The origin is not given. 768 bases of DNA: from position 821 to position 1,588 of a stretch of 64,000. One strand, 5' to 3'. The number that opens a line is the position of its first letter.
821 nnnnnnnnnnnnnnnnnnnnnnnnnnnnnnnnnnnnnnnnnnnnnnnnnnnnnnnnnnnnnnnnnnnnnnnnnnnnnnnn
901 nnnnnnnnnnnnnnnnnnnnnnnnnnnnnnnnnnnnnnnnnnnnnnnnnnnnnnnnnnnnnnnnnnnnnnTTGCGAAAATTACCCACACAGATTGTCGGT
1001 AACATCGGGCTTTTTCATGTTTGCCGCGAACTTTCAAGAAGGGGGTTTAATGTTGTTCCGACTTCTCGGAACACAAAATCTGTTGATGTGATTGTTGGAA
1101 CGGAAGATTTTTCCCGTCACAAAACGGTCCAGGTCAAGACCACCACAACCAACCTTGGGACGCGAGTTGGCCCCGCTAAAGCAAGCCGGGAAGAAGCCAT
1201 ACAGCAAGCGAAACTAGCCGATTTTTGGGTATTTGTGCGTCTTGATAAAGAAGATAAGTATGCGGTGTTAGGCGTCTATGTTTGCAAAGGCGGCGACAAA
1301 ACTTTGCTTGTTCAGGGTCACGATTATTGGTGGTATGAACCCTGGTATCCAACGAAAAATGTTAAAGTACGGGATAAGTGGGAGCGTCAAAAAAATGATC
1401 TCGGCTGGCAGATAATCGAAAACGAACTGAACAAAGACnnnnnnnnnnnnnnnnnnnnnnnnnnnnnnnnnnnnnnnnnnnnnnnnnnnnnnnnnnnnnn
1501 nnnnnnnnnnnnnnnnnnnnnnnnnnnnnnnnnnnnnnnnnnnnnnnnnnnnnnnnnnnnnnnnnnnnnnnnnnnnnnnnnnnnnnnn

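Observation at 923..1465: Foreign low-GC PD-(D/E)XK-like ORF wedged with zero spacing between fdsB and fdsA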

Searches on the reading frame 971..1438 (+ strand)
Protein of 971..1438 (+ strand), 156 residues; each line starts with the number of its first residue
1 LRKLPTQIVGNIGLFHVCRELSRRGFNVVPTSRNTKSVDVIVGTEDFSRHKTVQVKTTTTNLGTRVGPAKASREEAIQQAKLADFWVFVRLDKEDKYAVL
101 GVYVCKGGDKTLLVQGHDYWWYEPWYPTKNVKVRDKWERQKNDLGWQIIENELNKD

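Call 4: search_protein_families(library=pfam, proteins=[window:971-1438:+], max_evalue=10)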
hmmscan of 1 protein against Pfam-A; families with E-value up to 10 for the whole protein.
window:971-1438:+ (156 aa): 1 family
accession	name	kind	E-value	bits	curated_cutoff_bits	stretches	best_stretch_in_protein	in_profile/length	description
PF03698.18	UPF0180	-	0.0097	16.5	25.4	1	13-46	8-43/77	Uncharacterised protein family (UPF0180)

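Call 5: search_protein_families(library=ncbifam, proteins=[window:971-1438:+], max_evalue=10)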
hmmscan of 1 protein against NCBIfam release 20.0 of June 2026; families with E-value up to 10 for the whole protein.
window:971-1438:+ (156 aa): 0 families

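Call 6: search_protein_families(library=padloc, proteins=[window:971-1438:+], max_evalue=10)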
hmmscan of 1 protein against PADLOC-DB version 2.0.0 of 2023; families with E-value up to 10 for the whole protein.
window:971-1438:+ (156 aa): 0 families

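Call 7: search_protein_families(library=phrogs, proteins=[window:971-1438:+], max_evalue=10)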
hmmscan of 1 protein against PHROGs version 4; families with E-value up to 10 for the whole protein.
window:971-1438:+ (156 aa): 2 families
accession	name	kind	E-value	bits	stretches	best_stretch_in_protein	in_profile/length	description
phrog_5018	-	unknown function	9.2e-05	23.6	1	7-95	5-92/134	-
phrog_29029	-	unknown function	0.038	15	1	3-59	6-61/147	-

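Call 8: search_solved_structures(query=window:971-1438:+, max_evalue=10, show_alignments=2)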
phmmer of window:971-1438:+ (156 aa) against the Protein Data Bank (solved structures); distinct sequences matched with E-value up to 10: 0.

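Call 9: find_homologous_proteins(query=window:971-1438:+, max_evalue=0.001)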
Query window:971-1438:+ (156 aa): 30 proteins with E <= 0.001 among 36 candidates.
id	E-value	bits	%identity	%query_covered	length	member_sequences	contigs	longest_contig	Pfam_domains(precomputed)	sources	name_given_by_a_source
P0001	3.1e-70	253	71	97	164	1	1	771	-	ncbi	-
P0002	9.3e-67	242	69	97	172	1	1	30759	-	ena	-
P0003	2.2e-65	237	67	99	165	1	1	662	-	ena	-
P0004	2.5e-60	221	63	97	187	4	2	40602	-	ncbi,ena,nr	ncbi:MAG: hypothetical protein MPK30_00305 [Gammaproteobacteria bacterium]|nr:hypothetical protein [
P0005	1.2e-56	209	63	98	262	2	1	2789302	-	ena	-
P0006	3.5e-53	198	57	98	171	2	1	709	-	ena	-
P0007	2.7e-52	195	58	94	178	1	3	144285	-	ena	-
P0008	9.0e-51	190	56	97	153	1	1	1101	-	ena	-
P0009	3.0e-50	188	56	98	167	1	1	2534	-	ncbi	-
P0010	7.9e-50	187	56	97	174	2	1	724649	-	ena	-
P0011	1.9e-49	185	56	98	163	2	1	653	-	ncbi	-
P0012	3.1e-46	175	53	99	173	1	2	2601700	-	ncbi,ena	-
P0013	7.7e-46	174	51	97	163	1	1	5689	-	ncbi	-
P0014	1.7e-45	173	53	94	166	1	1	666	-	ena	-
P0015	4.8e-45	171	51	97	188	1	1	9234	-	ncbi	ncbi:MAG: hypothetical protein OD918_06015 [Gammaproteobacteria bacterium]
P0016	1.5e-44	169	53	98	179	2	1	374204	-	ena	-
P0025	5.2e-37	145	49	97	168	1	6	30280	-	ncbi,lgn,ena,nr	ncbi:MAG: hypothetical protein OXU98_09260 [Gammaproteobacteria bacterium]|nr:hypothetical protein [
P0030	1.2e-24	105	37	97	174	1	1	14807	-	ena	-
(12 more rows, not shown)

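Call 13: find_encoding_contigs(protein=P0005, flank=6000, max_places=3)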
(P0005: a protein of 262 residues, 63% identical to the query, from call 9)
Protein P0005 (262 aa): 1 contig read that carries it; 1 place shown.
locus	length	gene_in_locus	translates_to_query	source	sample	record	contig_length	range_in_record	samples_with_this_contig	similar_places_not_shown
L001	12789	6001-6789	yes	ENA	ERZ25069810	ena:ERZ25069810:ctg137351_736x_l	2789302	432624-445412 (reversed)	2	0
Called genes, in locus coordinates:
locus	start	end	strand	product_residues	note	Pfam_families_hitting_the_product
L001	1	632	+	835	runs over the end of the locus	PF02518:HATPase_c, PF13589:HATPase_c_3, PF12773:DZR (weak)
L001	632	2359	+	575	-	PF04471:Mrr_cat, PF00270:DEAD, PF04851:ResIII, PF18766:SWI2_SNF2, PF00271:Helicase_C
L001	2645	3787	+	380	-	PF13384:HTH_23, PF13518:HTH_28, PF13551:HTH_29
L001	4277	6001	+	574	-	PF01257:2Fe-2S_thioredx, PF01512:Complex1_51K, PF10589:NADH_4Fe-4S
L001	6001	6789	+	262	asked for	-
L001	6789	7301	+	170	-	-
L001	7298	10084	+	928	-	PF00111:Fer2 (weak), PF13510:Fer2_4, PF12838:Fer4_7, PF13183:Fer4_8 (weak), PF13187:Fer4_9 (weak), PF04879:Molybdop_Fe4S4, PF00384:Molybdopterin, PF01568:Molydop_binding, +4 more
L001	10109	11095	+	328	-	PF08240:ADH_N, PF00107:ADH_zinc_N, PF13602:ADH_zinc_N_2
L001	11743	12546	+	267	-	PF10108:DNA_pol_B_exo2, PF13482:RNase_H_2 (weak)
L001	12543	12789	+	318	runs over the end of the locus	PF06306:CgtA (weak), PF00535:Glycos_transf_2 (faint)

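Call 14: find_encoding_contigs(protein=P0002, flank=6000, max_places=3)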
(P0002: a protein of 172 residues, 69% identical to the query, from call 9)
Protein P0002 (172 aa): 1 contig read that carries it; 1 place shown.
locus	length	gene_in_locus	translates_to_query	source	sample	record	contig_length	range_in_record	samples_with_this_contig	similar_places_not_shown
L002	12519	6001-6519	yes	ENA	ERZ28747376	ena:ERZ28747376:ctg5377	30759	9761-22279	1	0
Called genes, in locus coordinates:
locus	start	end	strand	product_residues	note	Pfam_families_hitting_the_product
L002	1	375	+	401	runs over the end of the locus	PF08442:ATP-grasp_2, PF13549:ATP-grasp_5, PF24948:Citrate_synth_N, PF00549:Ligase_CoA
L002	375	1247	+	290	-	PF02629:CoA_binding, PF13607:Succ_CoA_lig, PF00549:Ligase_CoA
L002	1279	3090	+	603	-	PF03235:GmrSD_N, PF07510:GmrSD_C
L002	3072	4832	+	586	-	PF01257:2Fe-2S_thioredx, PF01512:Complex1_51K, PF10531:SLBB (weak), PF10589:NADH_4Fe-4S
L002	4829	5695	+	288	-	PF09565:RE_NgoFVII (faint), PF13091:PLDc_2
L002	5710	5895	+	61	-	-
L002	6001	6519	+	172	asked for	-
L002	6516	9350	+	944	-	PF00111:Fer2 (weak), PF13510:Fer2_4, PF12838:Fer4_7, PF13183:Fer4_8 (weak), PF13187:Fer4_9 (weak), PF04879:Molybdop_Fe4S4, PF00384:Molybdopterin, PF01568:Molydop_binding, +5 more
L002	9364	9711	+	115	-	-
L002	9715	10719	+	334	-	PF08240:ADH_N, PF00107:ADH_zinc_N, PF13602:ADH_zinc_N_2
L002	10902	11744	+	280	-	PF10108:DNA_pol_B_exo2, PF13482:RNase_H_2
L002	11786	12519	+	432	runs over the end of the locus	PF05958:tRNA_U5-meth_tr, PF13847:Methyltransf_31 (weak), PF13649:Methyltransf_25 (weak)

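Call 15: predict_structure(protein=window:971-1438:+)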
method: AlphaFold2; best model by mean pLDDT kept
length: 156 residues; sequences in the alignment: 1
mean_pLDDT: 35.7   pTM: 0.30
mean pLDDT of the five models: 35.7, 34.6, 31.1, 28.0, 27.7
residues with pLDDT >= 90: 0; 70-90: 0; 50-70: 25; < 50: 131
segments of 3 or more residues with pLDDT < 50: 1-13, 31-37, 43-49, 55-156
pLDDT, mean of each block of 10 residues (from residue 1): 44 49 52 46 47 43 29 30 34 34 30 23 23 25 30 28
secondary structure, 60 per line:
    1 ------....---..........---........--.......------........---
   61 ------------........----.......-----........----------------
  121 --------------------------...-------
elements in order: E7-10 H14-23 E27-34 E37-43 E50-57 H73-80 E85-91 E97-104 E147-149

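Call 16: find_related_loci(query=A1, collection=genome_contigs, flank=8000)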
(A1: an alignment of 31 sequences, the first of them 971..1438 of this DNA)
Query A1 (156 aa) in genome_contigs; peptide patterns used: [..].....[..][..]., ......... (x = any residue, [..] = any of these).
18 stretches matched a pattern; 14 encode a relative of the query (tblastn E <= 1e-3); 14 distinct loci.
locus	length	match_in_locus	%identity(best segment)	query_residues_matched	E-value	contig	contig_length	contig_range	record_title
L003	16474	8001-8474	53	1-154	4e-51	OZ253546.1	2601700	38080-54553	MAG: Candidatus Poriferihabitaceae bacterium isolate 463de4ad-0157-4836-b656-1c8ed91a77ea genome assembly, chromosome: 1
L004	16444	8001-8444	49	10-153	5e-40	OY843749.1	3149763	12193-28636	MAG: Arenicellales bacterium isolate be53ef9f-0ae9-4f29-a0ed-3ab0769f1983 genome assembly, chromosome: 1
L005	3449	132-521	37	3-137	6e-18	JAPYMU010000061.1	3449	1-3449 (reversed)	MAG: Arenicellales bacterium isolate r_stze1 Seq61, whole genome shotgun sequence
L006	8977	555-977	35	7-154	3e-17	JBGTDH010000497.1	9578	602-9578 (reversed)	MAG: Pirellulales bacterium isolate JTS-RE139 k141_9109356, whole genome shotgun sequence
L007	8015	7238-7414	51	1-59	7e-17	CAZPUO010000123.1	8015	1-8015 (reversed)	MAG TPA_asm: uncultured Methanotrichaceae archaeon isolate SRP098346_co1_102 genome assembly, contig: NODE_12259_length_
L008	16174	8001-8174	53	2-59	2e-16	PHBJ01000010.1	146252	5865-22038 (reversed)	MAG: Deltaproteobacteria bacterium HGW-Deltaproteobacteria-13 08E140C01_z5_2013_Ig3399_v2_scaffold_305, whole genome sho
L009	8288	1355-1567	46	1-67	7e-16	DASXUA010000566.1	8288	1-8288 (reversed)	MAG TPA_asm: Phycisphaerae bacterium isolate SMAG_U4706 k141_375643, whole genome shotgun sequence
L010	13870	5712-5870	57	7-59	6e-16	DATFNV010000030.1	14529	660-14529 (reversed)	MAG TPA_asm: Gemmataceae bacterium isolate SMAG_U9260 k141_896928, whole genome shotgun sequence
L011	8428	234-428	48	3-67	1e-15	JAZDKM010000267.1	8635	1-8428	MAG: Planctomycetota bacterium isolate MEGAHIT-group-0.533 k141_11089467, whole genome shotgun sequence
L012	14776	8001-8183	49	7-67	2e-15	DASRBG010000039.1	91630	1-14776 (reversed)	MAG TPA_asm: Gemmataceae bacterium isolate SMAG_U9921 k141_136195, whole genome shotgun sequence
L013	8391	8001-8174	48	2-59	3e-15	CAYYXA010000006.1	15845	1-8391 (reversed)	MAG TPA_asm: uncultured Brevinematales bacterium isolate binchicken_co25_1 genome assembly, contig: k141_135225, whole g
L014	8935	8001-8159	53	7-59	6e-15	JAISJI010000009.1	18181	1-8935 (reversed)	MAG: Ignavibacteria bacterium isolate Hs463_bin107 k119_607150, whole genome shotgun sequence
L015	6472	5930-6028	58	2-34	6e-7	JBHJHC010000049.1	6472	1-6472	MAG: Rubrobacteraceae bacterium isolate sb_S3C4400_1 S3Ck141_204243, whole genome shotgun sequence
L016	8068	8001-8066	64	2-23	6e-5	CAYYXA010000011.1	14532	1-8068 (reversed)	MAG TPA_asm: uncultured Brevinematales bacterium isolate binchicken_co25_1 genome assembly, contig: k141_72553, whole ge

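Call 25: find_related_loci(query=A1, collection=viral_contigs, flank=6000)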
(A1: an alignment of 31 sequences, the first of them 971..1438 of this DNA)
Query A1 (156 aa) in viral_contigs; peptide patterns used: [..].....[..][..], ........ (x = any residue, [..] = any of these).
30 stretches matched a pattern, but none encodes a relative of the query by tblastn (E <= 1e-3).

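Call 28: find_encoding_contigs(protein=P0004, flank=6000, max_places=2)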
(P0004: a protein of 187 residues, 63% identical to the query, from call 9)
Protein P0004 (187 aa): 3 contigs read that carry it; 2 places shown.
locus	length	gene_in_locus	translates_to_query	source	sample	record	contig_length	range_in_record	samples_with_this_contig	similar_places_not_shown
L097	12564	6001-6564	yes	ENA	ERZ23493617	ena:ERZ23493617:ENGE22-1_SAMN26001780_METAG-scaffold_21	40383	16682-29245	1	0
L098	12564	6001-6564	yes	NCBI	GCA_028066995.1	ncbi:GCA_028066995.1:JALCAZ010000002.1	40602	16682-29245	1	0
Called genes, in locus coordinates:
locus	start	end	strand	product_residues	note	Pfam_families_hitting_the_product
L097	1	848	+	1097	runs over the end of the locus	PF25596:CPSase_L_D1, PF02786:CPSase_L_D2, PF02787:CPSase_L_D3, PF25596:CPSase_L_D1, PF02655:ATP-grasp_3 (weak), PF02786:CPSase_L_D2, PF02222:ATP-grasp (weak), PF02142:MGS, +3 more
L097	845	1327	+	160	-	PF03449:GreA_GreB_N, PF01272:GreA_GreB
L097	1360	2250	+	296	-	PF00892:EamA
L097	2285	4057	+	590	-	PF03600:CitMHS, PF02080:TrkA_C, PF00939:Na_sulph_symp, PF03600:CitMHS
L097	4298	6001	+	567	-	PF01257:2Fe-2S_thioredx, PF01512:Complex1_51K, PF10531:SLBB (weak), PF22461:SLBB_2 (weak), PF10589:NADH_4Fe-4S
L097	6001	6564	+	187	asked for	-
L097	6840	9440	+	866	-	PF12838:Fer4_7, PF13183:Fer4_8, PF13187:Fer4_9 (weak), PF13237:Fer4_10 (weak), PF22117:Fer4_Nqo3, PF04879:Molybdop_Fe4S4, PF00384:Molybdopterin, PF01568:Molydop_binding, +3 more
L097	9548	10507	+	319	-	PF08240:ADH_N, PF00107:ADH_zinc_N, PF13602:ADH_zinc_N_2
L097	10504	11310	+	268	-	PF10108:DNA_pol_B_exo2, PF13482:RNase_H_2 (weak)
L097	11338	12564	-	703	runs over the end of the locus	PF00575:S1 (weak), PF10150:RNase_E_G, PF20833:RNase_E_G_Thio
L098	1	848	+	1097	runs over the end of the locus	PF25596:CPSase_L_D1, PF02786:CPSase_L_D2, PF02787:CPSase_L_D3, PF25596:CPSase_L_D1, PF02655:ATP-grasp_3 (weak), PF02786:CPSase_L_D2, PF02222:ATP-grasp (weak), PF02142:MGS, +3 more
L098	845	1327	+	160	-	PF03449:GreA_GreB_N, PF01272:GreA_GreB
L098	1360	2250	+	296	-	PF00892:EamA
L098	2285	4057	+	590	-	PF03600:CitMHS, PF02080:TrkA_C, PF00939:Na_sulph_symp, PF03600:CitMHS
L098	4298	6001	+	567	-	PF01257:2Fe-2S_thioredx, PF01512:Complex1_51K, PF10531:SLBB (weak), PF22461:SLBB_2 (weak), PF10589:NADH_4Fe-4S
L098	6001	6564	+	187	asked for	-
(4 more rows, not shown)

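Call 29: find_encoding_contigs(protein=P0007, flank=6000, max_places=2)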
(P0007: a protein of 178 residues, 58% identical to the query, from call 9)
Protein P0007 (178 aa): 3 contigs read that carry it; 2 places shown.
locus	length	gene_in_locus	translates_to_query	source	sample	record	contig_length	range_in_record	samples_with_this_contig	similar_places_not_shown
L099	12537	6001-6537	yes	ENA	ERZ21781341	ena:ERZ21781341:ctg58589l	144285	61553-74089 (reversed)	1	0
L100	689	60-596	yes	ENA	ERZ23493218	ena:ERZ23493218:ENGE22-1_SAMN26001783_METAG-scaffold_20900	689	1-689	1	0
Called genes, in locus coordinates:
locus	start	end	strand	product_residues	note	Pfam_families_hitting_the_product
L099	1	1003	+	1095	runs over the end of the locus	PF25596:CPSase_L_D1, PF02786:CPSase_L_D2, PF02787:CPSase_L_D3, PF25596:CPSase_L_D1, PF02655:ATP-grasp_3 (weak), PF02786:CPSase_L_D2, PF02222:ATP-grasp (weak), PF02142:MGS, +3 more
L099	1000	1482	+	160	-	PF03449:GreA_GreB_N, PF01272:GreA_GreB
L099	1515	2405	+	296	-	PF00892:EamA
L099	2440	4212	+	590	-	PF03600:CitMHS, PF02080:TrkA_C, PF00939:Na_sulph_symp, PF03600:CitMHS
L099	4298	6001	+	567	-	PF01257:2Fe-2S_thioredx, PF01512:Complex1_51K, PF10531:SLBB (weak), PF22461:SLBB_2 (weak), PF10589:NADH_4Fe-4S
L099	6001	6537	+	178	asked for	-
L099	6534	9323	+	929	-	PF00111:Fer2, PF13510:Fer2_4, PF12838:Fer4_7, PF13183:Fer4_8, PF22117:Fer4_Nqo3, PF04879:Molybdop_Fe4S4, PF00384:Molybdopterin, PF01568:Molydop_binding, +4 more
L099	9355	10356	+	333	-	PF08240:ADH_N, PF00107:ADH_zinc_N, PF13602:ADH_zinc_N_2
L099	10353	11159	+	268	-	PF10108:DNA_pol_B_exo2, PF13482:RNase_H_2 (weak)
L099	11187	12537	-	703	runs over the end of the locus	PF00575:S1 (weak), PF10150:RNase_E_G, PF20833:RNase_E_G_Thio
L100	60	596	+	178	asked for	-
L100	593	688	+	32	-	?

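Call 30: find_encoding_contigs(protein=P0010, flank=6000, max_places=2)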
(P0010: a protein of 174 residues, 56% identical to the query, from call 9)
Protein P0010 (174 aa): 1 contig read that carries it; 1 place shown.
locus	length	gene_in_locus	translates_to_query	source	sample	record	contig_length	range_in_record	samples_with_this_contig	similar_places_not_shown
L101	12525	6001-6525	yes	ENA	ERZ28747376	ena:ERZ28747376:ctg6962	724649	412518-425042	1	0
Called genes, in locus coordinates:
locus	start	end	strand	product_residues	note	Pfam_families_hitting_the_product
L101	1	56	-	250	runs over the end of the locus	PF13302:Acetyltransf_3, PF00583:Acetyltransf_1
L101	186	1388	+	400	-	PF08442:ATP-grasp_2, PF13549:ATP-grasp_5, PF24948:Citrate_synth_N, PF00549:Ligase_CoA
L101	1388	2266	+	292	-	PF02629:CoA_binding, PF13607:Succ_CoA_lig, PF00549:Ligase_CoA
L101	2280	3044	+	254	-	PF18643:RE_BsaWI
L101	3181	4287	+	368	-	PF01170:UPF0020 (faint)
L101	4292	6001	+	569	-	PF01257:2Fe-2S_thioredx, PF01512:Complex1_51K, PF10531:SLBB (weak), PF10589:NADH_4Fe-4S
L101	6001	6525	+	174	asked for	-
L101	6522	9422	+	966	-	PF00111:Fer2 (weak), PF13510:Fer2_4, PF22117:Fer4_Nqo3 (weak), PF12838:Fer4_7, PF13183:Fer4_8 (weak), PF04879:Molybdop_Fe4S4, PF00384:Molybdopterin, PF01568:Molydop_binding, +4 more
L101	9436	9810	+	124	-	-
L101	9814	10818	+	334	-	PF08240:ADH_N, PF00107:ADH_zinc_N, PF13602:ADH_zinc_N_2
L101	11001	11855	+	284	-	PF10108:DNA_pol_B_exo2, PF13482:RNase_H_2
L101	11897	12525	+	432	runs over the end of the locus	PF05958:tRNA_U5-meth_tr, PF13649:Methyltransf_25 (weak)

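Call 31: find_encoding_contigs(protein=P0016, flank=6000, max_places=2)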
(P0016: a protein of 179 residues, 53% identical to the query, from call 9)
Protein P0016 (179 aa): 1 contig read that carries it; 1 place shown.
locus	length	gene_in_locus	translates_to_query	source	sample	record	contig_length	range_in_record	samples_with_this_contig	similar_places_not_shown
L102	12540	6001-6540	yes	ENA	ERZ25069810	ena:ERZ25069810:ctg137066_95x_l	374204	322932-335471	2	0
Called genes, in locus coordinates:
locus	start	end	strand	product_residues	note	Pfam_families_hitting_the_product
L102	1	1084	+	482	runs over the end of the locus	PF12161:HsdM_N, PF02384:N6_Mtase, PF01170:UPF0020 (weak), PF07669:Eco57I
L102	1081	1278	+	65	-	-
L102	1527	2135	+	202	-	PF01936:NYN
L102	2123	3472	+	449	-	PF01420:Methylase_S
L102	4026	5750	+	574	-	PF01257:2Fe-2S_thioredx, PF01512:Complex1_51K, PF10589:NADH_4Fe-4S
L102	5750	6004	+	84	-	-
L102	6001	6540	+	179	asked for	-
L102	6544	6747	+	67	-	PF13510:Fer2_4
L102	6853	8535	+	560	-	PF03235:GmrSD_N, PF01844:HNH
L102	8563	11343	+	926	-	PF13510:Fer2_4, PF22117:Fer4_Nqo3 (weak), PF12838:Fer4_7, PF13183:Fer4_8 (weak), PF13187:Fer4_9 (weak), PF04879:Molybdop_Fe4S4, PF00384:Molybdopterin, PF01568:Molydop_binding, +4 more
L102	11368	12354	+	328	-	PF08240:ADH_N, PF00107:ADH_zinc_N, PF13602:ADH_zinc_N_2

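Call 32: predict_structure(alignment_id=A1)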
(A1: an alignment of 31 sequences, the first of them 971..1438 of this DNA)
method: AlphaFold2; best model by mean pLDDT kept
length: 156 residues; sequences in the alignment: 31
mean_pLDDT: 93.0   pTM: 0.89
mean pLDDT of the five models: 93.0, 93.0, 92.6, 92.5, 92.5
residues with pLDDT >= 90: 132; 70-90: 16; 50-70: 8; < 50: 0
segments of 3 or more residues with pLDDT < 50: none
pLDDT, mean of each block of 10 residues (from residue 1): 83 96 97 72 95 95 93 96 97 95 98 95 92 96 98 89
secondary structure, 60 per line:
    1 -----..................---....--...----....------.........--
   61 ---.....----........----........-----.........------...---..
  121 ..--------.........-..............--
elements in order: H6-23 E27-30 E40-43 E50-58 E64-68 H73-80 E85-92 E98-106 E113-115 E119-122 H131-139 H142-154
